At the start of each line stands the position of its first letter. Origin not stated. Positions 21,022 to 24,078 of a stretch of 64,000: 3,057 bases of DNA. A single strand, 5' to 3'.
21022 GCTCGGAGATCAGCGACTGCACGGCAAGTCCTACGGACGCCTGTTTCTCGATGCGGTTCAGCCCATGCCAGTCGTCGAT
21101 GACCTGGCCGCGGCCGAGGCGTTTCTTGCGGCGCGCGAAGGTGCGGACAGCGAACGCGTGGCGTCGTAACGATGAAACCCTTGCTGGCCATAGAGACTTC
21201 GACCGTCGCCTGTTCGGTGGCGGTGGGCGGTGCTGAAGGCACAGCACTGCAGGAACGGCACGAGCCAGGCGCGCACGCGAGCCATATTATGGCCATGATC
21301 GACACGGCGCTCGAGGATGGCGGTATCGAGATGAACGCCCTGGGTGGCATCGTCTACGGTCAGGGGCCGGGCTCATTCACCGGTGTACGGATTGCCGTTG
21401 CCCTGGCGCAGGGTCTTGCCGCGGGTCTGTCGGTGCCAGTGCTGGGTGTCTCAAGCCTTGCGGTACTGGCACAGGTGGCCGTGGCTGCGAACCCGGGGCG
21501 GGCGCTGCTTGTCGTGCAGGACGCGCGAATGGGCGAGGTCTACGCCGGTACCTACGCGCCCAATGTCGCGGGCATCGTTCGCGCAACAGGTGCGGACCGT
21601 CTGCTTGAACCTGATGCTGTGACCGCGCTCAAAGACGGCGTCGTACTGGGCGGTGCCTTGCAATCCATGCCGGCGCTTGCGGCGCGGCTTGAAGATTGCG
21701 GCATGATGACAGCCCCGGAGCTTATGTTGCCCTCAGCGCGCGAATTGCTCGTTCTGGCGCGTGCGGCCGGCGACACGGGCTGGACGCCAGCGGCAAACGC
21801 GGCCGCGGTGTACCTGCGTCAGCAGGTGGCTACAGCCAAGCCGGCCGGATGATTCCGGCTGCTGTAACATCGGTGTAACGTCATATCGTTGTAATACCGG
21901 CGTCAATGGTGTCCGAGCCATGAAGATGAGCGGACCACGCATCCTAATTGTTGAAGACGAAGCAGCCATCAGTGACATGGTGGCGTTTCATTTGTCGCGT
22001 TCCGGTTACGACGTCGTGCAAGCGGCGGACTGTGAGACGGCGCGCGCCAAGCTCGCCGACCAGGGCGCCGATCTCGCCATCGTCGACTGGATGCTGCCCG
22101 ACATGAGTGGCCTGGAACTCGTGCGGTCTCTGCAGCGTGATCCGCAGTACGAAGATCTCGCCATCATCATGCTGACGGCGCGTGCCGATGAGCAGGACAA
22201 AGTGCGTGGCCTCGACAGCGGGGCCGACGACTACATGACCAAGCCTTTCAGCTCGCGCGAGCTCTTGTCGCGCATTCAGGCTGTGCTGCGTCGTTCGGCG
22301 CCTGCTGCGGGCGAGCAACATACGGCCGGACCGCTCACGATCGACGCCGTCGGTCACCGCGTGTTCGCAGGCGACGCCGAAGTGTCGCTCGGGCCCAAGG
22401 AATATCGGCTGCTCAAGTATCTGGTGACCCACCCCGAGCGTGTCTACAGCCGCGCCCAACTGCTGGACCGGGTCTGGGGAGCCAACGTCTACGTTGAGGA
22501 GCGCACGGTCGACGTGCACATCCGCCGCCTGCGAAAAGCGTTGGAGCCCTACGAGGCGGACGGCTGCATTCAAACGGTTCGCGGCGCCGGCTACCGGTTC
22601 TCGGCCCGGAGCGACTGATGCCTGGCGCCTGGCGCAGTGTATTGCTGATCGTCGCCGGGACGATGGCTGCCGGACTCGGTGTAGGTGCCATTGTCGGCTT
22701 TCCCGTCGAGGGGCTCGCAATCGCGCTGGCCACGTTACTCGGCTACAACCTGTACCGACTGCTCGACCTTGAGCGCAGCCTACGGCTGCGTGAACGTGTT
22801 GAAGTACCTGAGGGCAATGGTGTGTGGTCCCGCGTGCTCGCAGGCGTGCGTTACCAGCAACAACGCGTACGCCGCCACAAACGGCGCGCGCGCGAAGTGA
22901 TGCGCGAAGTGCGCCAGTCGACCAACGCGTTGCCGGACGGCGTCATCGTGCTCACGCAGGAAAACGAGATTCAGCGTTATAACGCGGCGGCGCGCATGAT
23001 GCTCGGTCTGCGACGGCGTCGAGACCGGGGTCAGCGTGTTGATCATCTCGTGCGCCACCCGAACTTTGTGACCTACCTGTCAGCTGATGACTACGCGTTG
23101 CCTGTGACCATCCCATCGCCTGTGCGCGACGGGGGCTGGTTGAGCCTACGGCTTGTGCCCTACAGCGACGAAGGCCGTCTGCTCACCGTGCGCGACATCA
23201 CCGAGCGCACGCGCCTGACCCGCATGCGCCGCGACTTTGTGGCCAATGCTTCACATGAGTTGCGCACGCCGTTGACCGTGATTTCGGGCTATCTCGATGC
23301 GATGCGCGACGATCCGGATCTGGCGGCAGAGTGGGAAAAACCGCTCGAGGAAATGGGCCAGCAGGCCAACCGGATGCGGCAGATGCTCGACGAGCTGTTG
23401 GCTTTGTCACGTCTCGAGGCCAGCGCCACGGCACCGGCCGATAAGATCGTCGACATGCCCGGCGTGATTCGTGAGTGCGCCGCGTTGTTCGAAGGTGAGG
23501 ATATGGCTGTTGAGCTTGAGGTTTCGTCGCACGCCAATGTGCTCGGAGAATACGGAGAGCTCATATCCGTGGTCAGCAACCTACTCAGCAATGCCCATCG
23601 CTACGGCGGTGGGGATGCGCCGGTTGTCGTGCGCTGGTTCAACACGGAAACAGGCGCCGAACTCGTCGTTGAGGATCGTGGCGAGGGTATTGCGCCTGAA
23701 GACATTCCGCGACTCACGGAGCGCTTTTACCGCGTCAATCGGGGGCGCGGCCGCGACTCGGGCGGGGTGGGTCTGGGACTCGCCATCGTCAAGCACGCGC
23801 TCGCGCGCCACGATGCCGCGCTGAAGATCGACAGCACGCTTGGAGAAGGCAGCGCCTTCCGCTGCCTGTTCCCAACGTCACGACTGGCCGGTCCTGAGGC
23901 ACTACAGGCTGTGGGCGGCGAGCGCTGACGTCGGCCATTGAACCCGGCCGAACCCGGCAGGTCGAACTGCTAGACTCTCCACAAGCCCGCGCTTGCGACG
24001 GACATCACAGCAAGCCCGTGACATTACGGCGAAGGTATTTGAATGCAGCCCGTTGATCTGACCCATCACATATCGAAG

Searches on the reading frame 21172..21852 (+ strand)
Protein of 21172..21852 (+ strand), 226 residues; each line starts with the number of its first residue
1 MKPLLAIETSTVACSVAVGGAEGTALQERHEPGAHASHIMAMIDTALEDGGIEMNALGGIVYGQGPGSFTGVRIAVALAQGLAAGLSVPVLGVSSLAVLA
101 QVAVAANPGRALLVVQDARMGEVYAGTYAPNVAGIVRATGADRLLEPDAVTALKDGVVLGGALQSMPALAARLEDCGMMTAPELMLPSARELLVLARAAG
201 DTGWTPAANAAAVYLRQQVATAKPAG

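Call 5: search_protein_families(library=ncbifam, proteins=[window:21172-21852:+], max_evalue=0.01)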
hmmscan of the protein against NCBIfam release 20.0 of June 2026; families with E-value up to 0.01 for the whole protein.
window:21172-21852:+ (226 aa): 5 families
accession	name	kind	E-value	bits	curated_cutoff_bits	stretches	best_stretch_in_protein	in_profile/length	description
TIGR03725.1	T6A_YeaZ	equivalog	4e-45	154.4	69.3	1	4-216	1-212/212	tRNA (adenosine(37)-N6)-threonylcarbamoyltransferase complex dimerization subunit type 1 TsaB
TIGR03723.1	T6A_TsaD_YgjD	equivalog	8.8e-07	28.3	296.1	1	34-97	48-111/314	tRNA (adenosine(37)-N6)-threonylcarbamoyltransferase complex transferase subunit TsaD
TIGR03722.2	arch_KAE1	equivalog_domain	1e-06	28.1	375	1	32-95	43-106/323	KEOPS complex N(6)-L-threonylcarbamoyladenine synthase Kae1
TIGR00329.1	gcp_kae1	subfamily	2.6e-06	26.9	207.8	1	34-96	47-109/305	tRNA (adenosine(37)-N6)-threonylcarbamoyltransferase complex transferase subunit TsaD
NF007174.0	PRK09605.1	equivalog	1.5e-05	23.7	447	1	33-94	46-107/535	bifunctional N(6)-L-threonylcarbamoyladenine synthase/serine/threonine protein kinase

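Call 6: search_protein_families(library=pfam, proteins=[window:21172-21852:+], max_evalue=0.01)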
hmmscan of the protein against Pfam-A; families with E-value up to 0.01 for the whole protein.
window:21172-21852:+ (226 aa): 1 family
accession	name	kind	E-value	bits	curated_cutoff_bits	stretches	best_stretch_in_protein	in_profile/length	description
PF00814.31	TsaD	-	2.3e-23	83.7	24.8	1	34-129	28-127/264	tRNA N6-adenosine threonylcarbamoyltransferase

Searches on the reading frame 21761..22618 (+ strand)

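Call 5: search_protein_families(library=ncbifam, proteins=[window:21761-22618:+], max_evalue=0.01)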
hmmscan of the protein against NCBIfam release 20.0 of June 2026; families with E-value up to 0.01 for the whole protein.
window:21761-22618:+ (285 aa): 108 families (the best 25 are shown)
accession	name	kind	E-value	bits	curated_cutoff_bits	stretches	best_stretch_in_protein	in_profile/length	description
TIGR02154.1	PhoB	equivalog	5.7e-96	320.2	296.2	1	59-281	3-226/226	phosphate regulon transcriptional regulator PhoB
NF007546.0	PRK10161.1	equivalog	1.8e-83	279.6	471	1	60-283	4-228/229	phosphate response regulator transcription factor PhoB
NF040689.1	MtrAB_MtrA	equivalog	4.3e-60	202.8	300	1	61-279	1-217/219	MtrAB system response regulator MtrA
NF008296.0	PRK11083.1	equivalog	4.4e-60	202.9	273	1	57-281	2-226/228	two-component system response regulator CreB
NF053854.1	RespRegPhoBBctds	equivalog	6e-60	202.4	270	1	61-280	1-224/225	two-component system response regulator PhoB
NF041734.1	resp_reg_RppA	equivalog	5.6e-55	186.2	250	1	60-281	2-228/229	two-component system response regulator RppA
NF045944.1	ResRegRpaBCyano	equivalog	1.2e-52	178.5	330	1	62-280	1-227/229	response regulator transcription factor RpaB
NF040534.1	resp_reg_YycF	equivalog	4.6e-52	176.6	340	1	60-279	2-226/231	response regulator YycF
NF041733.1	resp_reg_CseB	equivalog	4e-50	170.3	350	1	60-281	2-227/228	two-component system response regulator CseB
NF007982.1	PRK10710.1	equivalog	4.6e-50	170.4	380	1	57-283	6-230/235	envelope stress response regulator BaeR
NF041209.1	resp_regPieR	equivalog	4.5e-49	167.2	450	1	60-281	2-228/231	two component system response regulator PieR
NF033120.0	vanR_FM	exception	1.1e-48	165.9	460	1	60-281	5-230/231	vancomycin resistance response regulator transcription factor, VanR-F/VanR-M family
TIGR01387.1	cztR_silR_copR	subfamily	2.6e-47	161.3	279.2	1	61-279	1-217/218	heavy metal response regulator transcription factor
NF033117.2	vanR_ACDEGLN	exception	1.2e-46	159.1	350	1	61-279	1-224/226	VanR-ABDEGLN family response regulator transcription factor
NF007005.1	PRK09468.1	equivalog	3.9e-46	157.4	331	1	59-280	4-231/237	osmolarity response regulator transcription factor OmpR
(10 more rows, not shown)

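Call 6: search_protein_families(library=pfam, proteins=[window:21761-22618:+], max_evalue=0.01)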
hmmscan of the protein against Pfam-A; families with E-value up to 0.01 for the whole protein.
window:21761-22618:+ (285 aa): 3 families
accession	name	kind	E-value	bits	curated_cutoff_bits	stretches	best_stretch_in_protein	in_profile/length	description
PF00486.34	Trans_reg_C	-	7.7e-29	100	26.2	1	206-280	2-77/77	Transcriptional regulatory protein, C terminal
PF00072.30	Response_reg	-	6.8e-27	94.3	30.2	1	61-173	1-111/111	Response regulator receiver domain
PF20161.5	VpsR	-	1.1e-06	28.8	23.7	1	64-172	16-120/121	VpsR domain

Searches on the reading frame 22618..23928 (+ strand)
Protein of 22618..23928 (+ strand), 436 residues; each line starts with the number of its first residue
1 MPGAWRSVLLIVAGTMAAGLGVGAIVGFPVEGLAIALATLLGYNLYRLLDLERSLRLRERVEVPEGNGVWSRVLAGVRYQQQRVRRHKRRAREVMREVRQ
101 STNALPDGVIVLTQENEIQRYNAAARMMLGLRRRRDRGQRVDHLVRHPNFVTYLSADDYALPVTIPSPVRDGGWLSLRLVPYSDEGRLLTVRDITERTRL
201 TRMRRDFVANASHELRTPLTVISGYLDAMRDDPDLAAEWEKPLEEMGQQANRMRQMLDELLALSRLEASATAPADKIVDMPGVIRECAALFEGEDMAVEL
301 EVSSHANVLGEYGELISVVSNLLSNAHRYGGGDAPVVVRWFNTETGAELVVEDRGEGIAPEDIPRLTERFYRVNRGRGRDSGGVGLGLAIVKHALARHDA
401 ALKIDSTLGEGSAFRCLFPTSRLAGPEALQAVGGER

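Call 5: search_protein_families(library=ncbifam, proteins=[window:22618-23928:+], max_evalue=0.01)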
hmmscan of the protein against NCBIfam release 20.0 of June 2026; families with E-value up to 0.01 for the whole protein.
window:22618-23928:+ (436 aa): 81 families (the best 25 are shown)
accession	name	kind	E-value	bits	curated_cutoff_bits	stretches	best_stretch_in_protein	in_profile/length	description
TIGR02966.1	phoR_proteo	equivalog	3.2e-112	374.8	334.2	1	93-418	3-333/333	phosphate regulon sensor histidine kinase PhoR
NF008235.0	PRK11006.1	equivalog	2.9e-106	355.9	390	1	5-421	7-424/431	phosphate regulon sensor histidine kinase PhoR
NF046044.1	PnpS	equivalog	9e-62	209.3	400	1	80-419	39-390/390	two-component system histidine kinase PnpS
NF033092.0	HK_WalK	equivalog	2.2e-50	171.9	725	1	96-419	258-593/594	cell wall metabolism sensor histidine kinase WalK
NF041735.1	hist_kin_RppB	equivalog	1.9e-42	145.6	400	1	204-417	216-436/438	two-component system sensor histidine kinase RppB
NF053855.1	HisKinPhoRBctds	equivalog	1.9e-40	138.9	500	1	182-414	339-577/583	two-component system sensor histidine kinase PhoR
TIGR01386.1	cztS_silS_copS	subfamily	6.1e-35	121.1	292.55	1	205-418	242-456/457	heavy metal sensor histidine kinase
NF040691.1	MtrAB_MtrB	equivalog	1.1e-34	120.3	450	1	192-421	259-493/507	MtrAB system histidine kinase MtrB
NF033093.1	HK_VicK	exception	1.8e-34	119.2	680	2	315-420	330-435/448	cell wall metabolism sensor histidine kinase VicK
NF012163.2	BaeS_SmeS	equivalog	1.5e-33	116.5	500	1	201-405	237-443/457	sensor histidine kinase efflux regulator BaeS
NF033091.0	HK_VanS_ACDEFG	equivalog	1.9e-32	112.5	400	1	203-407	73-282/293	vancomycin resistance histidine kinase VanS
NF045911.1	TCSHisKinNblS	equivalog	5.9e-31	107.5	1000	1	186-414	370-614/621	two-component system sensor histidine kinase NblS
NF007837.0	PRK10549.1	equivalog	2.7e-30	105.5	603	1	201-407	237-445/466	envelope stress sensor histidine kinase BaeS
NF007007.0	PRK09470.1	equivalog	4.1e-30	105.1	486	1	199-408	240-448/463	envelope stress sensor histidine kinase CpxA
NF047874.1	MASE3_PAS_HK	subfamily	1.3e-29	103.5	560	1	192-422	386-627/655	MASE3 domain-containing sensor histidine kinase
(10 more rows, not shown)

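Call 6: search_protein_families(library=pfam, proteins=[window:22618-23928:+], max_evalue=0.01)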
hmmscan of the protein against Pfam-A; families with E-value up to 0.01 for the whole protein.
window:22618-23928:+ (436 aa): 8 families
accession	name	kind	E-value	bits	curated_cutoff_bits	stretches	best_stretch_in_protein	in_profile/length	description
PF02518.31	HATPase_c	-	2.6e-21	76.6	26.4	1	314-420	5-109/111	Histidine kinase-, DNA gyrase B-, and HSP90-like ATPase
PF00512.31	HisKA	-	1.1e-19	70.7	26.9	1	203-268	1-65/66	His Kinase A (phospho-acceptor) domain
PF11808.13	PhoR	-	2.3e-15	57.2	27.1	1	4-89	1-86/86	Phosphate regulon sensor protein PhoR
PF08448.16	PAS_4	-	5.8e-06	26.9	23.1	1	103-199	2-110/110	PAS fold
PF13581.12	HATPase_c_2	-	0.00015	22.2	27.4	1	319-392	36-106/127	Histidine kinase-like ATPase domain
PF13188.13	PAS_8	-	0.0024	18.1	21.8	0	101-150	6-52/65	PAS domain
PF00989.32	PAS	-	0.004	17.6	22.6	0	100-148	5-53/113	PAS fold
PF12860.13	PAS_7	-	0.0078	16.8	27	0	170-199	83-112/115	PAS fold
